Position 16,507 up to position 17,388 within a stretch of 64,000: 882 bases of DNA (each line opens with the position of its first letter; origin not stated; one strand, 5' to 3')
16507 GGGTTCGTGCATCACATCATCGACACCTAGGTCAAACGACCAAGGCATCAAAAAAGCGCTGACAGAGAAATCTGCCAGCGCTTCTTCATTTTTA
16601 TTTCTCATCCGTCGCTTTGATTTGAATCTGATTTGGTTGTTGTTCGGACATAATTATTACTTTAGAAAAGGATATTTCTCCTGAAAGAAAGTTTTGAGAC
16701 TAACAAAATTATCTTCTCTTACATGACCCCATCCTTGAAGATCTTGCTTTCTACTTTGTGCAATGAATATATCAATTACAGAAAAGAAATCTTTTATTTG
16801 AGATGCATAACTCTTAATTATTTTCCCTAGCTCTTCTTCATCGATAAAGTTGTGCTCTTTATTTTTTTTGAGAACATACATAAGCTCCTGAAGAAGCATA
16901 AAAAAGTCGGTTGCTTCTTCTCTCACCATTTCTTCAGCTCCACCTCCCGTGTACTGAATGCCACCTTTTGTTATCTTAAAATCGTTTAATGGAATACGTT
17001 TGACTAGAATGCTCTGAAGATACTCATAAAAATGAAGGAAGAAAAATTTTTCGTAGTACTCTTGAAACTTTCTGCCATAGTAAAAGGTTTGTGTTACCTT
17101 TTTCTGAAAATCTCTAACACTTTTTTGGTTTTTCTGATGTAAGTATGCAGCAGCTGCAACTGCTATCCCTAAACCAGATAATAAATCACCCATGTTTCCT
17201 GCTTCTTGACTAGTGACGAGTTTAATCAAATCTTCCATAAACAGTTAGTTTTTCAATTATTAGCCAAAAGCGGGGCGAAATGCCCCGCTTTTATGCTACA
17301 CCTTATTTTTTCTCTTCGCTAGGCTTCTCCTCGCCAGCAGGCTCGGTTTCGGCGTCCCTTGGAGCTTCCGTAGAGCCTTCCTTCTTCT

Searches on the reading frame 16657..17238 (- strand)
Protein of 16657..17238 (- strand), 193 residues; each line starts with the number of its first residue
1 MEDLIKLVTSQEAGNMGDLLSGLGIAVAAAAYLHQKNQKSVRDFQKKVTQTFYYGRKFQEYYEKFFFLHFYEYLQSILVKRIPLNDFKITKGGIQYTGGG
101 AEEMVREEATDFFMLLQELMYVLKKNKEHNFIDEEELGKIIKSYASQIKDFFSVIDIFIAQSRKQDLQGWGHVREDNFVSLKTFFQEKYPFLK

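Call 9: search_protein_families(library=pfam, proteins=[window:16657-17238:-], max_evalue=0.01)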
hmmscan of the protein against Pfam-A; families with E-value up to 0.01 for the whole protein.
window:16657-17238:- (193 aa): 0 families

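Call 36: search_protein_families(library=phrogs, proteins=[window:16657-17238:-], max_evalue=0.01)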
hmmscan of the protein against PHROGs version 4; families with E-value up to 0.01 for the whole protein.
window:16657-17238:- (193 aa): 0 families

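Call 37: search_protein_families(library=padloc, proteins=[window:16657-17238:-], max_evalue=0.01)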
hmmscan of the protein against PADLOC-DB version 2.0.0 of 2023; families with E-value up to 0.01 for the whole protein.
window:16657-17238:- (193 aa): 0 families

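Call 38: search_protein_families(library=ncbifam, proteins=[window:16657-17238:-], max_evalue=0.01)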
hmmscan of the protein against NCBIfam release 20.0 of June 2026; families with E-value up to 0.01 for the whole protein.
window:16657-17238:- (193 aa): 0 families
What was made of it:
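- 16657..17238 (-): hyp193, an orphan gene occupying the variable slot directly after dnaK. No family hit in Pfam, NCBIfam, PHROGs or PADLOC (calls 9, 36-38).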

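Call 59: find_homologous_proteins(query=window:16657-17238:-, max_evalue=0.001)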
Query window:16657-17238:- (193 aa): 5 proteins with E <= 0.001 among 69 candidates.
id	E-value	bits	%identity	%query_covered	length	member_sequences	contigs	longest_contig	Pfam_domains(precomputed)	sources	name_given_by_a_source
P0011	3.6e-121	420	100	100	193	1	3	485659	-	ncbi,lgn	-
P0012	7.4e-105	367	87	100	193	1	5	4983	-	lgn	-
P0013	1.0e-83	298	69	100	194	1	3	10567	-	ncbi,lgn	ncbi:MAG: hypothetical protein WAU28_05755 [Candidatus Moraniibacteriota bacterium]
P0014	5.2e-79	283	67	100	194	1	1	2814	-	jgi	-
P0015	2.7e-68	248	61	100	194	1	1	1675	-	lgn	-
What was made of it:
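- The hyp193 protein is on a 486-kb public contig (call 59).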

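Call 60: find_encoding_contigs(protein=P0012, flank=5000, max_places=5)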
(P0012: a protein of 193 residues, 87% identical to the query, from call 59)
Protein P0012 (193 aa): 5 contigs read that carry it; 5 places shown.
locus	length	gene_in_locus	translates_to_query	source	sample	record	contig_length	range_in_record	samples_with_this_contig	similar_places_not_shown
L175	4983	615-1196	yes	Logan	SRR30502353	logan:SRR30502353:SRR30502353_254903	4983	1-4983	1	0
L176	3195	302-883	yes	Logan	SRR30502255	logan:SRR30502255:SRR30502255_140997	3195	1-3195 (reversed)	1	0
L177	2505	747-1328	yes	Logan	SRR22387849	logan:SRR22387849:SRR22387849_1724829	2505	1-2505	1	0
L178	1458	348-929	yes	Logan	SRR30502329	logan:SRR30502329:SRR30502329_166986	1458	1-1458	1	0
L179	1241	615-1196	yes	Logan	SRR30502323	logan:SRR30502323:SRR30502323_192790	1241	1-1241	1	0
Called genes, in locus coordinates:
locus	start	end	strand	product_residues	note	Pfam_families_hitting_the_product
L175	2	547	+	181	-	?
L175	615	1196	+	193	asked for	-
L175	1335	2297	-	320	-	PF00004:AAA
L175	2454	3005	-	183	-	-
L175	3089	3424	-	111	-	-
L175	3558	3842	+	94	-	PF11950:DUF3467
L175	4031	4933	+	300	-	PF06691:DUF1189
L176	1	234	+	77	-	?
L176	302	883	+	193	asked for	-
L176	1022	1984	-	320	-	PF00004:AAA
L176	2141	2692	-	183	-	-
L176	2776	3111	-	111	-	-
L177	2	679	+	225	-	?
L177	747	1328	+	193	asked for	-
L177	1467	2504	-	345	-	?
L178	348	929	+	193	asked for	-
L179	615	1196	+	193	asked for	-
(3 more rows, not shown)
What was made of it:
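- The cargo between relic and gene differs completely between the window and L175 (call 60).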

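Call 61: find_encoding_contigs(protein=P0013, flank=6000, max_places=3)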
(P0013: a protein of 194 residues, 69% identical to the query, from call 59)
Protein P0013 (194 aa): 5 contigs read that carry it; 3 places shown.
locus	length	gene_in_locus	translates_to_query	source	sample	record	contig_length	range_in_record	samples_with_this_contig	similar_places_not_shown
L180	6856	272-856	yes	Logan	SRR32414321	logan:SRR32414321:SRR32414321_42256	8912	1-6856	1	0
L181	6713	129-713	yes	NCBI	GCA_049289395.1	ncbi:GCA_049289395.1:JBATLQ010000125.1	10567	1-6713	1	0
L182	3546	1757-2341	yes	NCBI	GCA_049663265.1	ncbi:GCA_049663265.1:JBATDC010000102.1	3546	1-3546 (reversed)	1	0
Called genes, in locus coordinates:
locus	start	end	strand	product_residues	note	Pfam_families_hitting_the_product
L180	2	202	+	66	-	?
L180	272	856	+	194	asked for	-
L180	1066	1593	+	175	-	-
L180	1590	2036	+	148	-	-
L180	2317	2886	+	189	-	PF04229:GrpB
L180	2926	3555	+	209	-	PF01810:LysE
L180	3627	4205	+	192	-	PF02397:Bac_transf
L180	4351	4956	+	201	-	-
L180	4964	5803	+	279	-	-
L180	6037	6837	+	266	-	-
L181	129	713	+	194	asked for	-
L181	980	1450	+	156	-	-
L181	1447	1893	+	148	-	-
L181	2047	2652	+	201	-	-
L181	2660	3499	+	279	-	-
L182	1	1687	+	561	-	PF00012:HSP70, PF06723:MreB_Mbl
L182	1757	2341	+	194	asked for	-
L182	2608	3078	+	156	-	-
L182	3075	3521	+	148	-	-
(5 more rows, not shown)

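Call 62: find_encoding_contigs(protein=P0014, flank=5000, max_places=3)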
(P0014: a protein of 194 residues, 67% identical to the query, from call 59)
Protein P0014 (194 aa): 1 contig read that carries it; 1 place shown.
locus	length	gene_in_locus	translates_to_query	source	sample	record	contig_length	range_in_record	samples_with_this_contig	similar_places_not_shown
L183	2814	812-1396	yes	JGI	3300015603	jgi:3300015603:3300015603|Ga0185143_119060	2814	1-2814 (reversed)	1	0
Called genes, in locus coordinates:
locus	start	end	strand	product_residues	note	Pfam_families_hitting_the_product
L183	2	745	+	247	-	?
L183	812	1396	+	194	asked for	-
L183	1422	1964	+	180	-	-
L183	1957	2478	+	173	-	-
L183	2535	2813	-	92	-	?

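Call 69: search_protein_families(library=pfam, proteins=[L175:1335-2297:-, L175:2454-3005:-, L175:3089-3424:-, L175:3558-3842:+], max_evalue=0.01)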
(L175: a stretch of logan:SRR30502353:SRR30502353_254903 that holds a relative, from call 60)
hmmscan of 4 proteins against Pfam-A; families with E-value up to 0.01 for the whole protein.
L175:1335-2297:- (320 aa): 7 families
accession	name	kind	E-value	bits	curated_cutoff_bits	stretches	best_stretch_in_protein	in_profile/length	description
PF00004.35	AAA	-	1.5e-10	42.1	21.2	1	94-230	1-124/131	ATPase family associated with various cellular activities (AAA)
PF07728.20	AAA_5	-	3.9e-05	24.1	22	1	93-176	1-84/139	AAA domain (dynein-related subfamily)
PF13671.12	AAA_33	-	8.5e-05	23.3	27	1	94-123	2-29/143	AAA domain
PF13191.12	AAA_16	-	8.6e-05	23.5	32.6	1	75-175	8-102/167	AAA ATPase domain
PF05729.18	NACHT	-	0.0039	17.5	26.7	0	93-116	2-25/167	NACHT domain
PF13401.12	AAA_22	-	0.0042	17.8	27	0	93-128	7-45/130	AAA domain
PF02367.23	TsaE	-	0.0044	17.4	26.6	1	73-117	4-47/128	Threonylcarbamoyl adenosine biosynthesis protein TsaE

L175:2454-3005:- (183 aa): 0 families

L175:3089-3424:- (111 aa): 0 families

L175:3558-3842:+ (94 aa): 1 family
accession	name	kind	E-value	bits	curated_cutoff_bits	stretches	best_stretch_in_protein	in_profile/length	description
PF11950.13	DUF3467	-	5.1e-21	75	25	1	3-80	10-90/92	Protein of unknown function (DUF3467)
